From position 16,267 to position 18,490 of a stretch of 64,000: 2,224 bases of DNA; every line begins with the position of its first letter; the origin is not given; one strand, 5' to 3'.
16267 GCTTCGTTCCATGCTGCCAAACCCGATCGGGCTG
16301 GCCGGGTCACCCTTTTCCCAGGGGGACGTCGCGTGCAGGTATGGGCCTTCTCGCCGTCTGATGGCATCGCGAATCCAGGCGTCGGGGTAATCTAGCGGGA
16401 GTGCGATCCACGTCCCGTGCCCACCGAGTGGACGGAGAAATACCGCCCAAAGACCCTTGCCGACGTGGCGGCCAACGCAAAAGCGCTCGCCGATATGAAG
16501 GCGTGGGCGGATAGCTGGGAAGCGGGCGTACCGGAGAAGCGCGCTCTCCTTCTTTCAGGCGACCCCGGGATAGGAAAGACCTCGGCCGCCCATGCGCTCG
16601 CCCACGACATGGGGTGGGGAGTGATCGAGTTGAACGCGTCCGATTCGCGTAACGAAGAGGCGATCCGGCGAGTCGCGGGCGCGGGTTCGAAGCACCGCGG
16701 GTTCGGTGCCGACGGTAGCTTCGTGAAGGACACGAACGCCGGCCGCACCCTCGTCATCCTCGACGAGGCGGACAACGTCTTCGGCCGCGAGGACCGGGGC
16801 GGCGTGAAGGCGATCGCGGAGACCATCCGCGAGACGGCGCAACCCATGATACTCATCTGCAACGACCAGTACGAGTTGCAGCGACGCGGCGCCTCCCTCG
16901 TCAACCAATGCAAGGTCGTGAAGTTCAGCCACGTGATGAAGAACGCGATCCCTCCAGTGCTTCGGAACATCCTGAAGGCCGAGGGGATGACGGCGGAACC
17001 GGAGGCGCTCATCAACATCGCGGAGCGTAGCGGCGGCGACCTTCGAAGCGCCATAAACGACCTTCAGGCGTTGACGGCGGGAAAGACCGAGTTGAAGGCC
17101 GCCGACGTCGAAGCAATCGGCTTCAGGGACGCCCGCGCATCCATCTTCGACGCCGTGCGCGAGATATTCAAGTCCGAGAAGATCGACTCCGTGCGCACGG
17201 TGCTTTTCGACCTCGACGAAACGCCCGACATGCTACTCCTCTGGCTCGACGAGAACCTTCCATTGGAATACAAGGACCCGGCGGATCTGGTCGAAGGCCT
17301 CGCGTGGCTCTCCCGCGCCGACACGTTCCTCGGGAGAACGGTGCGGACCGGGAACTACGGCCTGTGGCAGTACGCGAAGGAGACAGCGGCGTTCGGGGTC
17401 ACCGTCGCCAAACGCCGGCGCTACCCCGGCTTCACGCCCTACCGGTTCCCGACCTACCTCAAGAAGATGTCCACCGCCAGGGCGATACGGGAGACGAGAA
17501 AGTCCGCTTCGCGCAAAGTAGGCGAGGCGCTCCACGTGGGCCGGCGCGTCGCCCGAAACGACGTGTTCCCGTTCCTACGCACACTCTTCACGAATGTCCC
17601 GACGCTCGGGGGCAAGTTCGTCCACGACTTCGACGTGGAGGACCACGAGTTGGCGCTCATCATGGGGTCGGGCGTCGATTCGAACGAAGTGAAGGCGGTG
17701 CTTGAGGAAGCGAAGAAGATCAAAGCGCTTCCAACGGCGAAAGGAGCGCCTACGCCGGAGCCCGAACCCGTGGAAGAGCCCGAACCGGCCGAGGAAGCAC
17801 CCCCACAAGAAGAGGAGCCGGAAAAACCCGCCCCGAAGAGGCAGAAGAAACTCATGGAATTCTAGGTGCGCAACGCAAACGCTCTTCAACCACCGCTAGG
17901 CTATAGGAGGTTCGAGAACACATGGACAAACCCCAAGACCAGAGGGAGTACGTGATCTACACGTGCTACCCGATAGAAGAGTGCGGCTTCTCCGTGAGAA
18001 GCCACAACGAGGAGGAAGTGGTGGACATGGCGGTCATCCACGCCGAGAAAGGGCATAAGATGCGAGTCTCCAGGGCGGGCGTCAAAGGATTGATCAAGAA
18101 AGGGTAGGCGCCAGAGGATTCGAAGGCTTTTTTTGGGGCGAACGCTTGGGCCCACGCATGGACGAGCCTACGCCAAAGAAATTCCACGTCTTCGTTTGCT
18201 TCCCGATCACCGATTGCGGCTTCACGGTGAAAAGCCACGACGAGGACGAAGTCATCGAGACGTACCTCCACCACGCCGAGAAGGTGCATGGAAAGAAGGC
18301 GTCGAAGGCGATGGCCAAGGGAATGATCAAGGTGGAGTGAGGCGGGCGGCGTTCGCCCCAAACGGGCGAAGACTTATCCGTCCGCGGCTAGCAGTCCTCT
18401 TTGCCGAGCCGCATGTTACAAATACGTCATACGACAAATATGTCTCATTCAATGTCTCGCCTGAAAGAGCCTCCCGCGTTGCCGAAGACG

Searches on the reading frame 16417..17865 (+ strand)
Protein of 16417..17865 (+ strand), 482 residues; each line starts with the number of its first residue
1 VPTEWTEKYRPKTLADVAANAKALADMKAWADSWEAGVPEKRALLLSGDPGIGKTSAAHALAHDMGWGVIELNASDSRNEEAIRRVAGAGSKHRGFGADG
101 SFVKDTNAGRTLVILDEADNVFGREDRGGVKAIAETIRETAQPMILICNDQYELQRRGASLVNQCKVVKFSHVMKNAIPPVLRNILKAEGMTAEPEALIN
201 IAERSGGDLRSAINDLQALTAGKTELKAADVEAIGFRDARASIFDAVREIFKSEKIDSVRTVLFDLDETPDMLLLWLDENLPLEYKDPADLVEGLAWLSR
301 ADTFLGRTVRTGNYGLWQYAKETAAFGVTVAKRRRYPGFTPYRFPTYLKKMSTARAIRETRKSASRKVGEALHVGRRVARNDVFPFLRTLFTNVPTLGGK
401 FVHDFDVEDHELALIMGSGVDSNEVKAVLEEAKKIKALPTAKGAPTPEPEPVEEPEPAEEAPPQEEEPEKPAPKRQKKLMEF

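Call 3: search_protein_families(library=pfam, proteins=[window:16417-17865:+], max_evalue=1)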
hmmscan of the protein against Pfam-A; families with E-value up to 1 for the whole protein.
window:16417-17865:+ (482 aa): 19 families
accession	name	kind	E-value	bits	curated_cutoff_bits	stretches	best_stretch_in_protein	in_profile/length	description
PF00004.35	AAA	-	2.7e-10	41.2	21.2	1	44-142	1-97/131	ATPase family associated with various cellular activities (AAA)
PF03215.21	Rad17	-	2e-09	38.1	23.8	1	4-72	8-76/186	Rad17 P-loop domain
PF21960.2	RCF1-5-like_lid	-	2.2e-08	34.4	27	1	181-219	2-41/43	RCF1/5-like, AAA+ ATPase lid domain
PF25361.1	AAA_lid_RFC1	-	9.3e-05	22.3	34.9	1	178-230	4-56/59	RFC1-like, AAA+ ATPase lid domain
PF05496.18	RuvB_N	-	0.00028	21.1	27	1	10-68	2-60/159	Holliday junction DNA helicase RuvB P-loop domain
PF13191.12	AAA_16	-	0.00032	21.7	32.6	1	40-75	23-61/167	AAA ATPase domain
PF20720.3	nSTAND3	-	0.00077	19.6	27.2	1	40-65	16-41/155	Novel STAND NTPase 3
PF13401.12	AAA_22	-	0.00087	20.1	27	1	41-139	5-106/130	AAA domain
PF22608.2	DNAX_ATPase_lid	-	0.0027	17.9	27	1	181-213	5-37/49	DNA polymerase III clamp loader subunit, ATPase lid domain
PF16193.11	AAA_assoc_2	-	0.013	16.2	34.3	1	190-224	4-38/81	AAA C-terminal domain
PF02367.23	TsaE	-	0.014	15.8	26.6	1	24-67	4-47/128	Threonylcarbamoyl adenosine biosynthesis protein TsaE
PF07728.20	AAA_5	-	0.016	15.6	22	1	44-119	2-76/139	AAA domain (dynein-related subfamily)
PF06414.18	Zeta_toxin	-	0.025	14.4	22.3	1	40-79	15-56/199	Zeta toxin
PF05729.18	NACHT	-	0.043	14.1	26.7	1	43-67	2-26/167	NACHT domain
PF00270.35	DEAD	-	0.056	13.6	26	0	111-142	119-152/167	DEAD/DEAH box helicase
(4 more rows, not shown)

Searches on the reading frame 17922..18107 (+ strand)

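Call 3: search_protein_families(library=pfam, proteins=[window:17922-18107:+], max_evalue=1)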
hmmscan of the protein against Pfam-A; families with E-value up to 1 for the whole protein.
window:17922-18107:+ (61 aa): 2 families
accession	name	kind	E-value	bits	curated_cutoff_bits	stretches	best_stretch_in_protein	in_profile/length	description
PF06348.16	DUF1059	-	6.5e-06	26.7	21.1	1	20-52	12-44/56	Protein of unknown function (DUF1059)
PF21868.2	GbpA_D3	-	0.098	13.4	27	1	29-52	56-79/97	GlcNAc-binding protein A, third domain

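Call 4: search_protein_families(library=ncbifam, proteins=[window:17922-18107:+], max_evalue=1)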
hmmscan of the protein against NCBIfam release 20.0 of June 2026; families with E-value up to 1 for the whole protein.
window:17922-18107:+ (61 aa): 0 families

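Call 66: search_protein_families(library=padloc, proteins=[window:17922-18107:+], max_evalue=0.01)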
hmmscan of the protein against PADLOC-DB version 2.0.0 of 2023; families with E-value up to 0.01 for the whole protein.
window:17922-18107:+ (61 aa): 0 families

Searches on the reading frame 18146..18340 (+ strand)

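Call 3: search_protein_families(library=pfam, proteins=[window:18146-18340:+], max_evalue=1)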
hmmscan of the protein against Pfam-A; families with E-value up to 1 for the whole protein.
window:18146-18340:+ (64 aa): 1 family
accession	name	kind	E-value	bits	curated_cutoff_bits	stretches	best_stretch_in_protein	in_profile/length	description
PF06348.16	DUF1059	-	3.3e-06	27.7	21.1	1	22-58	11-48/56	Protein of unknown function (DUF1059)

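Call 4: search_protein_families(library=ncbifam, proteins=[window:18146-18340:+], max_evalue=1)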
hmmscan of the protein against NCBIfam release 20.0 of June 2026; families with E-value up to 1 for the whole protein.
window:18146-18340:+ (64 aa): 0 families

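Call 66: search_protein_families(library=padloc, proteins=[window:18146-18340:+], max_evalue=0.01)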
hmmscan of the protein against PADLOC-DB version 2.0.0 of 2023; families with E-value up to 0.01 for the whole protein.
window:18146-18340:+ (64 aa): 0 families
